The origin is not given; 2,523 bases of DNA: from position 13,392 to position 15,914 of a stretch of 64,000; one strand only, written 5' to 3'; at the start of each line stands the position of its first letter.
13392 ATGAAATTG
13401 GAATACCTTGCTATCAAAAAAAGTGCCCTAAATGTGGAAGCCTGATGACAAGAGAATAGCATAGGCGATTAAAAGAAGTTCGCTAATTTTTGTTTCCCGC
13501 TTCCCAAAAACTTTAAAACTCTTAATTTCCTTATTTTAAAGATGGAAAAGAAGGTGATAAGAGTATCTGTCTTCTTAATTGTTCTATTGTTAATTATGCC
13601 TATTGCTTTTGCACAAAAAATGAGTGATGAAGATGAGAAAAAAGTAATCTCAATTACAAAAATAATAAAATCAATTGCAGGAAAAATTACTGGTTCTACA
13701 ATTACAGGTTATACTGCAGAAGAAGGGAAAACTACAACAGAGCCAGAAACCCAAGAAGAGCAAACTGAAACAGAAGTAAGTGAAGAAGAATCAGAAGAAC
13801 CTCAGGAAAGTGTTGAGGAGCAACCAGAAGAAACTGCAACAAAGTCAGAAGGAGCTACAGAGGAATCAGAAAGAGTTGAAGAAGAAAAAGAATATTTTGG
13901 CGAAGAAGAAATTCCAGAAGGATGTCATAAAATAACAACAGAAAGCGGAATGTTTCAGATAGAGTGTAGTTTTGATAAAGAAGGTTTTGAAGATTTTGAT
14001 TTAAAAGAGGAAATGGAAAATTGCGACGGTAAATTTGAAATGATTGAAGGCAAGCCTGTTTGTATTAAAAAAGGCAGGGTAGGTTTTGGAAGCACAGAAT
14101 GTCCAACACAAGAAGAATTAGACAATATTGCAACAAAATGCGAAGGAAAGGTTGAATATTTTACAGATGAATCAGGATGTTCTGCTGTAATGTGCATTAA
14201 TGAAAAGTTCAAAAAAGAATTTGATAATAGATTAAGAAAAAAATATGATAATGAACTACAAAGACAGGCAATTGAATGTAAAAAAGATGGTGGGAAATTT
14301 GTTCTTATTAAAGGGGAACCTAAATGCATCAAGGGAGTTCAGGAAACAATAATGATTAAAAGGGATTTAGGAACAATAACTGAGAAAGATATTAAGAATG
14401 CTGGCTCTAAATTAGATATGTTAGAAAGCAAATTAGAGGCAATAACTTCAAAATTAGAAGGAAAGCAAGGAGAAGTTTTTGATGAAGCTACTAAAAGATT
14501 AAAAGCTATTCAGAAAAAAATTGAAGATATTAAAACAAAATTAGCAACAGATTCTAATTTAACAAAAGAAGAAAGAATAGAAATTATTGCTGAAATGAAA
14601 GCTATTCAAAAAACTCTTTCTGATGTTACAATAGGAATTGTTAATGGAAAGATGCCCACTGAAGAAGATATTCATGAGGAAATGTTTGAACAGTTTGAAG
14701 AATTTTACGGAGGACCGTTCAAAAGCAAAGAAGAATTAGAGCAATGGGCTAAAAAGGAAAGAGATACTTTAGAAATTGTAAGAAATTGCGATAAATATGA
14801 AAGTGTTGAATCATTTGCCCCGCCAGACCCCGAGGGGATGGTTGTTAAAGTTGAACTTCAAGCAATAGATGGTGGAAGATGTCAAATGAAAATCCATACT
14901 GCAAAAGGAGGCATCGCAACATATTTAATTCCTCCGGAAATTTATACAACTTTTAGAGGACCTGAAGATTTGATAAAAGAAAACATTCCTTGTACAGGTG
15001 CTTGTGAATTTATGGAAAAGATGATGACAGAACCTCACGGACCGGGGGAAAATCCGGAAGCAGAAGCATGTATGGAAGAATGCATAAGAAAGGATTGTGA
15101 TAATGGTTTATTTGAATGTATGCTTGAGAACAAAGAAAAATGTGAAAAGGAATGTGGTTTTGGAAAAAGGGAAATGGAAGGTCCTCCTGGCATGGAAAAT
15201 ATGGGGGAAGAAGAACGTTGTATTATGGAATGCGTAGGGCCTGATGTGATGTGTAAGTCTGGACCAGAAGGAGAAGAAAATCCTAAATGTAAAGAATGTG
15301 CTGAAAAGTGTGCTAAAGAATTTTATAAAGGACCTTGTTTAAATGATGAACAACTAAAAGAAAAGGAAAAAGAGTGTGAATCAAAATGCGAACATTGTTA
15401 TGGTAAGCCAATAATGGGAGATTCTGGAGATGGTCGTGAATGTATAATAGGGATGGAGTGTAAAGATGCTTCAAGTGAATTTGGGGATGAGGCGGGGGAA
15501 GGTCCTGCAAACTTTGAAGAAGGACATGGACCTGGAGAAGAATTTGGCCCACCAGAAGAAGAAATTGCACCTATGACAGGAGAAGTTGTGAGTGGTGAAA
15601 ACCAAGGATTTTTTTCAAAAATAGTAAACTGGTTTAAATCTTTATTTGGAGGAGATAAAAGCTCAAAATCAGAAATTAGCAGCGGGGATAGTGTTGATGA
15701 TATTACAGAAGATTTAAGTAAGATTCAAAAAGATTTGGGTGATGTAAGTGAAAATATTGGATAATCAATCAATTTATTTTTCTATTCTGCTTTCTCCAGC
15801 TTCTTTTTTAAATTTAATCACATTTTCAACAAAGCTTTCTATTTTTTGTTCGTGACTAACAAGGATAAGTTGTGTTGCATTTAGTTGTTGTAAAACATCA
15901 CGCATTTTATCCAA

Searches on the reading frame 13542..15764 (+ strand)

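Call 54: search_protein_families(library=pfam, proteins=[window:13542-15764:+], max_evalue=0.01)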
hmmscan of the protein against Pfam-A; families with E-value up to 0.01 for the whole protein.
window:13542-15764:+ (740 aa): 1 family
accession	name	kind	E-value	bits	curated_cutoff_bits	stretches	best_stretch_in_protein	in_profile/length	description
PF05531.17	NPV_P10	-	0.0067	17.3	29.8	0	282-336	11-67/75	Nucleopolyhedrovirus P10 protein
